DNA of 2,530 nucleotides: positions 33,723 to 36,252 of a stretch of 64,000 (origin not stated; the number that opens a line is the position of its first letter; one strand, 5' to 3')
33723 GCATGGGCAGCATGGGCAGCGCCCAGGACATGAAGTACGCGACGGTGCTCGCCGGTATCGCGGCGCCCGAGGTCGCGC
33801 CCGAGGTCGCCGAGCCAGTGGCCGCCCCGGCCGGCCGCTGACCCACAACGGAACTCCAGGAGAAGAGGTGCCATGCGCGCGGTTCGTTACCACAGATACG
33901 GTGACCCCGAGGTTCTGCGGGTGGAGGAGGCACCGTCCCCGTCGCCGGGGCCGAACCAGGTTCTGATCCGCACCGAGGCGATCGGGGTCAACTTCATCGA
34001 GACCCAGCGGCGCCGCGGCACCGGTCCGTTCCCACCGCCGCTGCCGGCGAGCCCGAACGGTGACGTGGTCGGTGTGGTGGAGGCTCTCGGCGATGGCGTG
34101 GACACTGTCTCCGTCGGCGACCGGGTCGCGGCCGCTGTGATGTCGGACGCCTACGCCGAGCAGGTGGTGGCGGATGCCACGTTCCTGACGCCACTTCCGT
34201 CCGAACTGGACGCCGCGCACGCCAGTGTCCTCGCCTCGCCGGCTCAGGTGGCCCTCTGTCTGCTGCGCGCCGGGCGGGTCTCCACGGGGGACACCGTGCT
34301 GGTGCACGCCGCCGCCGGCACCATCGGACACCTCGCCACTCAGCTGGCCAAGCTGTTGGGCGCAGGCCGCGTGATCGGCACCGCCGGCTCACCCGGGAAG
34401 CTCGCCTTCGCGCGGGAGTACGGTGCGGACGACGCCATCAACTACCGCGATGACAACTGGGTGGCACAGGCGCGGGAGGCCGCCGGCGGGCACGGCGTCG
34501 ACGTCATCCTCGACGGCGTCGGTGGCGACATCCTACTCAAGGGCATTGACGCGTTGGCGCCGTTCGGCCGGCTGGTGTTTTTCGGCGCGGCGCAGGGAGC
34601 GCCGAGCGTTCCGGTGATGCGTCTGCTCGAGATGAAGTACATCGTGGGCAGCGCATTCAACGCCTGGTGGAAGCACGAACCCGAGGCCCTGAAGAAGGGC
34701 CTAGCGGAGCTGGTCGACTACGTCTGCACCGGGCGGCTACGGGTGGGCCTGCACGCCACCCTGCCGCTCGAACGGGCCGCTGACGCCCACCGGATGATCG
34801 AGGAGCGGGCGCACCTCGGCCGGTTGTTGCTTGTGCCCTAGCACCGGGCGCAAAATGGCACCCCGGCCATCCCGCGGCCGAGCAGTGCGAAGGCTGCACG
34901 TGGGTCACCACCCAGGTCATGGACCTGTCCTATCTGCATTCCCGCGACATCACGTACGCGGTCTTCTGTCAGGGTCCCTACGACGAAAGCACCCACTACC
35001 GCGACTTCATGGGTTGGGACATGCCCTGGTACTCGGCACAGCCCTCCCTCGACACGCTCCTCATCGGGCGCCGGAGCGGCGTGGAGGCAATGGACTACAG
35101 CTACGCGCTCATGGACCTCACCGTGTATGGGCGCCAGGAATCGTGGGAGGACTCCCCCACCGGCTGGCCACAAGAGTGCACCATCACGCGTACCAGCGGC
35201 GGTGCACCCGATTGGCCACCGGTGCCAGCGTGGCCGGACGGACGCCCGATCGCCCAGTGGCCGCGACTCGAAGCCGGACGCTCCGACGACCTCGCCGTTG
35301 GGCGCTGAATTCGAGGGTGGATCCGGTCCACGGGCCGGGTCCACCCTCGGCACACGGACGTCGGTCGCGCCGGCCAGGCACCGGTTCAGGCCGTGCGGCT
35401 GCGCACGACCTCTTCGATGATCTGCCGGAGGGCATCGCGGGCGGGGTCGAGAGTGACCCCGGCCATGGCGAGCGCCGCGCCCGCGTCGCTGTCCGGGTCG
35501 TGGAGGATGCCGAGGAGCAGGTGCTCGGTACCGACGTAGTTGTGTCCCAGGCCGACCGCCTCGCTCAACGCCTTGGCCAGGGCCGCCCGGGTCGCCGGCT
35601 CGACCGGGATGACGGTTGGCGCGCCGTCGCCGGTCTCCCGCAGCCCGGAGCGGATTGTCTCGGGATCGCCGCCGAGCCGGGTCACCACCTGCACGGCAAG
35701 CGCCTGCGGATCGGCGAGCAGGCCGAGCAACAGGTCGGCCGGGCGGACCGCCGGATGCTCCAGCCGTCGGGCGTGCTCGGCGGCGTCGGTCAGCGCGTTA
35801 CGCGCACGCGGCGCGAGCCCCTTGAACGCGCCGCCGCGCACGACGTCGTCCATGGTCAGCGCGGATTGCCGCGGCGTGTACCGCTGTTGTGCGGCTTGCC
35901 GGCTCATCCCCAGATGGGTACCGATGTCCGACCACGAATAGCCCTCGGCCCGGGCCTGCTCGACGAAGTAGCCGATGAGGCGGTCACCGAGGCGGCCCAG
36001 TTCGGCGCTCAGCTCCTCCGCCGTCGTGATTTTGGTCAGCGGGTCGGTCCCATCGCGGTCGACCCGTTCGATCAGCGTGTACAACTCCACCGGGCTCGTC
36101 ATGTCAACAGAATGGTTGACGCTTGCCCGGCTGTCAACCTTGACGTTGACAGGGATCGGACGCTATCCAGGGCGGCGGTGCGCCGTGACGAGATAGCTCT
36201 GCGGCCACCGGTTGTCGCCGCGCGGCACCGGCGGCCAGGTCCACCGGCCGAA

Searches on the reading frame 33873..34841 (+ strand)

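Call 12: search_protein_families(library=pfam, proteins=[window:33873-34841:+], max_evalue=0.01)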
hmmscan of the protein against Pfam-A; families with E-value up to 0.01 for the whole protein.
window:33873-34841:+ (322 aa): 3 families
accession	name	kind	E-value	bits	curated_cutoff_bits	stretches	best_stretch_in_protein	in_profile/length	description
PF00107.32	ADH_zinc_N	-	1.6e-28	99.7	31.8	1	151-273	2-124/129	Zinc-binding dehydrogenase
PF13602.12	ADH_zinc_N_2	-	3.5e-20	73.7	27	1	184-320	2-134/134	Zinc-binding dehydrogenase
PF08240.17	ADH_N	-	1.2e-12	48.5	23.5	1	26-108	1-102/104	Alcohol dehydrogenase GroES-like domain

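Call 39: search_protein_families(library=ncbifam, proteins=[window:33873-34841:+], max_evalue=0.001)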
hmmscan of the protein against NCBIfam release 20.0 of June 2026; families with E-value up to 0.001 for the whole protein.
window:33873-34841:+ (322 aa): 25 families
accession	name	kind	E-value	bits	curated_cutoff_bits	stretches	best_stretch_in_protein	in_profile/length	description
TIGR02824.1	quinone_pig3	subfamily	4.2e-66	223.2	296.8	1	1-320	1-323/325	putative NAD(P)H quinone oxidoreductase, PIG3 family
NF008024.0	PRK10754.1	subfamily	3.9e-47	160.9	348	1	3-322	4-327/327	NADPH:quinone reductase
NF041183.1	Pks2_ls1_myc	equivalog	8.6e-30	102.4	2400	1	10-320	1415-1727/2086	sulfolipid-1 biosynthesis phthioceranic/hydroxyphthioceranic acid synthase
NF010344.0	PRK13771.1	subfamily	5.2e-23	81.5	349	2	91-320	115-331/334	putative alcohol dehydrogenase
NF058644.1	CurcmRedCuraProt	equivalog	3.2e-19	69.2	440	1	5-234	8-236/336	NADPH-dependent curcumin/dihydrocurcumin reductase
TIGR03451.1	mycoS_dep_FDH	equivalog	3.5e-19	68.8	512.9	2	87-291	124-326/358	S-(hydroxymethyl)mycothiol dehydrogenase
TIGR02825.1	B4_12hDH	equivalog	1.8e-18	67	579.85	1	127-296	129-302/327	leukotriene B4 12-hydroxydehydrogenase/15-oxo-prostaglandin 13-reductase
NF041172.1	AcrlCoa_red_Thmprot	equivalog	8.7e-18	64.3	500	1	94-321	118-333/334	acryloyl-CoA reductase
TIGR02817.1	adh_fam_1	subfamily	7.1e-17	61.8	284.05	1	10-318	12-331/336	zinc-binding alcohol dehydrogenase family protein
NF003808.0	PRK05396.1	equivalog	1e-16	60.8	380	1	92-287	119-314/341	L-threonine 3-dehydrogenase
TIGR01751.1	crot-CoA-red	equivalog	4e-16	58.7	378.55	1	94-201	142-251/398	crotonyl-CoA carboxylase/reductase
NF006940.0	PRK09422.1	equivalog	1.4e-15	57.1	344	1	93-251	116-273/338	alcohol dehydrogenase AdhP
NF041097.1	keto_inos_dh_IolM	equivalog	1.7e-15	56.6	450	1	111-251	177-324/389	scyllo-inosose 3-dehydrogenase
TIGR00692.1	tdh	equivalog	5.9e-14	51.8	458.35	1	93-248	118-271/340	L-threonine 3-dehydrogenase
NF047908.1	AldhRedAhr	equivalog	2.5e-13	49.7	470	1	92-260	120-282/335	NADPH-dependent aldehyde reductase Ahr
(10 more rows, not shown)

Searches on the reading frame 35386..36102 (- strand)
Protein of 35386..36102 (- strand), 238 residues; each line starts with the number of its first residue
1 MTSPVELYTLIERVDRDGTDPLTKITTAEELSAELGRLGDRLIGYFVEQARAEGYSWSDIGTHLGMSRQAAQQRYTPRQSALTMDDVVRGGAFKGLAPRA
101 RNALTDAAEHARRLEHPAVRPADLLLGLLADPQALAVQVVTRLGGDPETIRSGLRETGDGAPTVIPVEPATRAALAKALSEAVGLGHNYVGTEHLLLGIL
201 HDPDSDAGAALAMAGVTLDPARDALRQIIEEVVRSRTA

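Call 7: search_protein_families(library=pfam, proteins=[window:35386-36102:-], max_evalue=0.01)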
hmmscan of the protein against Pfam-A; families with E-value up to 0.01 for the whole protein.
window:35386-36102:- (238 aa): 2 families
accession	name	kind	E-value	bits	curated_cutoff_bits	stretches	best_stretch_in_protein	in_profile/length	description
PF02861.25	Clp_N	-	5.1e-23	81.4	20.7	2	178-229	1-52/53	Clp amino terminal domain, pathogenicity island component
PF19889.5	DUF6362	-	0.0034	18.1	31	1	50-76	66-92/98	Domain of unknown function (DUF6362)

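Call 8: search_protein_families(library=ncbifam, proteins=[window:35386-36102:-], max_evalue=0.01)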
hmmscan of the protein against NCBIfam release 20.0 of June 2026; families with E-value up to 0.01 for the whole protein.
window:35386-36102:- (238 aa): 5 families
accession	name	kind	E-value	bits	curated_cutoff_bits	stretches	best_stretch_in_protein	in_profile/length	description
NF033607.0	disagg_AAA_ClpG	exception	1e-12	46.9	1900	2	165-232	162-225/932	AAA family protein disaggregase ClpG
NF033606.1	heat_AAA_ClpK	exception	3.5e-10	38.4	1900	2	165-233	183-247/949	heat shock survival AAA family ATPase ClpK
TIGR03346.1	chaperone_ClpB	equivalog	5.9e-09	34.8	1232.1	1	98-229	3-139/853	ATP-dependent chaperone ClpB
TIGR03345.1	VI_ClpV1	equivalog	9e-06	24.2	884.95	1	168-234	2-68/852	type VI secretion system ATPase TssH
TIGR02639.1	ClpA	equivalog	0.0002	19.7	993.15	0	171-236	5-68/734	ATP-dependent Clp protease ATP-binding subunit ClpA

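Call 39: search_protein_families(library=ncbifam, proteins=[window:35386-36102:-], max_evalue=0.001)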
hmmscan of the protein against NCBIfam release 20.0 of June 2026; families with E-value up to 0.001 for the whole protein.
window:35386-36102:- (238 aa): 5 families
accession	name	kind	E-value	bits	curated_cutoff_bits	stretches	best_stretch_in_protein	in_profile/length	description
NF033607.0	disagg_AAA_ClpG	exception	1e-12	46.9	1900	1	165-232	162-225/932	AAA family protein disaggregase ClpG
NF033606.1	heat_AAA_ClpK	exception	3.5e-10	38.4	1900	1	165-233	183-247/949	heat shock survival AAA family ATPase ClpK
TIGR03346.1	chaperone_ClpB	equivalog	5.9e-09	34.8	1232.1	1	98-229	3-139/853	ATP-dependent chaperone ClpB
TIGR03345.1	VI_ClpV1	equivalog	9e-06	24.2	884.95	0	168-234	2-68/852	type VI secretion system ATPase TssH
TIGR02639.1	ClpA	equivalog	0.0002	19.7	993.15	0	171-236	5-68/734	ATP-dependent Clp protease ATP-binding subunit ClpA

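Call 41: search_solved_structures(query=window:35386-36102:-, max_evalue=0.01, show_alignments=2)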
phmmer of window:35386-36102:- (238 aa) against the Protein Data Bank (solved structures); distinct sequences matched with E-value up to 0.01: 42.
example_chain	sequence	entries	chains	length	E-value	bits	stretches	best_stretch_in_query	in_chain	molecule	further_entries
8ibp_A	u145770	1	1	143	1.9e-20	76.8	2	159-228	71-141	Negative regulator of genetic competence ClpC/mecB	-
3wdc_A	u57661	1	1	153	2.2e-20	76.6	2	159-229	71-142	Probable ATP-dependent Clp protease ATP-binding subunit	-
3wdd_A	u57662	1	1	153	2.2e-20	76.6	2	159-229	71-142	Probable ATP-dependent Clp protease ATP-binding subunit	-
8xqu_A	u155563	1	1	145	2.3e-20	76.5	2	159-228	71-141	ATP-dependent Clp protease ATP-binding subunit ClpC1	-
3wde_A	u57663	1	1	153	2.4e-20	76.5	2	159-229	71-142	Probable ATP-dependent Clp protease ATP-binding subunit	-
8b9u_A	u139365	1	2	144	2.4e-20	76.5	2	159-228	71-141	ATP-dependent Clp protease ATP-binding subunit ClpC1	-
3wdb_A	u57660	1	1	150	2.5e-20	76.4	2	159-228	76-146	Probable ATP-dependent Clp protease ATP-binding subunit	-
7aa4_A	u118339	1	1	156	2.8e-20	76.2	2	159-229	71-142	Negative regulator of genetic competence ClpC/mecB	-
9din_A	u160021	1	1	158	2.9e-20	76.2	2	159-229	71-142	ATP-dependent Clp protease ATP-binding subunit ClpC1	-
6cn8_A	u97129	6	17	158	2.9e-20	76.2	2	159-229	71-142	ATP-dependent Clp protease ATP-binding subunit ClpC1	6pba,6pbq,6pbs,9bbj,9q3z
8ibo_A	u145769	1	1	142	3.3e-20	76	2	159-227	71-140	Negative regulator of genetic competence ClpC/mecB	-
9q5p_A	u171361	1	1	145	1.1e-19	74.3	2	159-228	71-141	ATP-dependent Clp protease ATP-binding subunit ClpC1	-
6ucr_A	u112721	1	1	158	5e-19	72.1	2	172-231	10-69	Negative regulator of genetic competence ClpC/mecB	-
3fh2_A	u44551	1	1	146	7e-19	71.7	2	172-230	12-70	PROBABLE ATP-DEPENDENT PROTEASE (HEAT SHOCK PROTEIN)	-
9p2p_A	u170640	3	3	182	3.7e-18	69.3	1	92-222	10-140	ATP-dependent Clp protease ATP-binding subunit ClpC2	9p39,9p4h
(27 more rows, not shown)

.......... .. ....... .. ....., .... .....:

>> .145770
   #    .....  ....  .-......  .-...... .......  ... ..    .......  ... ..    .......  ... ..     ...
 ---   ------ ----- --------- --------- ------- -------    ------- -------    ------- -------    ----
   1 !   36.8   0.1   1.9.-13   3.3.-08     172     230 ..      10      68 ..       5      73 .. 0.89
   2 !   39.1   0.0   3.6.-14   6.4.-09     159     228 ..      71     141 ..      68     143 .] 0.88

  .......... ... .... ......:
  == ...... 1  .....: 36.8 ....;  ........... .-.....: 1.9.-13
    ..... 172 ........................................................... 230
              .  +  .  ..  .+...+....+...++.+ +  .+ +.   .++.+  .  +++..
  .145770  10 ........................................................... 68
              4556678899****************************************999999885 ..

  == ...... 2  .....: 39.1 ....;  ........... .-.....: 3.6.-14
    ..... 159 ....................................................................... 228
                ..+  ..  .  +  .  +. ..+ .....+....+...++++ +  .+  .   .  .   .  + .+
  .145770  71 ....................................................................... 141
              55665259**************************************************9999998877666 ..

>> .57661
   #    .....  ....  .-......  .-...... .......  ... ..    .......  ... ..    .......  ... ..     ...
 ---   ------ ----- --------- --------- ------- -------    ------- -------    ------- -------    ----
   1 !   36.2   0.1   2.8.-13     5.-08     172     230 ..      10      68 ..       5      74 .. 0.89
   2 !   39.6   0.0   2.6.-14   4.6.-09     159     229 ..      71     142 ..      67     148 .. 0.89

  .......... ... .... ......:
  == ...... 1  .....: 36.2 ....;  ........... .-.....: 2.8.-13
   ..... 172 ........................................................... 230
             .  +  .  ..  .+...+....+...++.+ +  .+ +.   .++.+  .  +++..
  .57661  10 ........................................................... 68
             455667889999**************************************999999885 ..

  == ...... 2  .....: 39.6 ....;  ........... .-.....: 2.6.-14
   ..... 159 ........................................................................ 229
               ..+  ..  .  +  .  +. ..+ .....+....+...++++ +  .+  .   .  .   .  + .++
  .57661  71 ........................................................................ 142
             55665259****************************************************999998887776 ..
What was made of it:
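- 35386..36102 (-): ClpC2 (Rv2667)-like protein, 238 aa, 60 nt downstream of the methyltransferase. Its link to the cluster is doubtful. The PDB search matches both the Rv2667 N-terminal domain (8ADA, E=5e-10) and ClpC2/ClpC1 N-terminal domains (E~1e-18 to 1e-20) (call 41).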
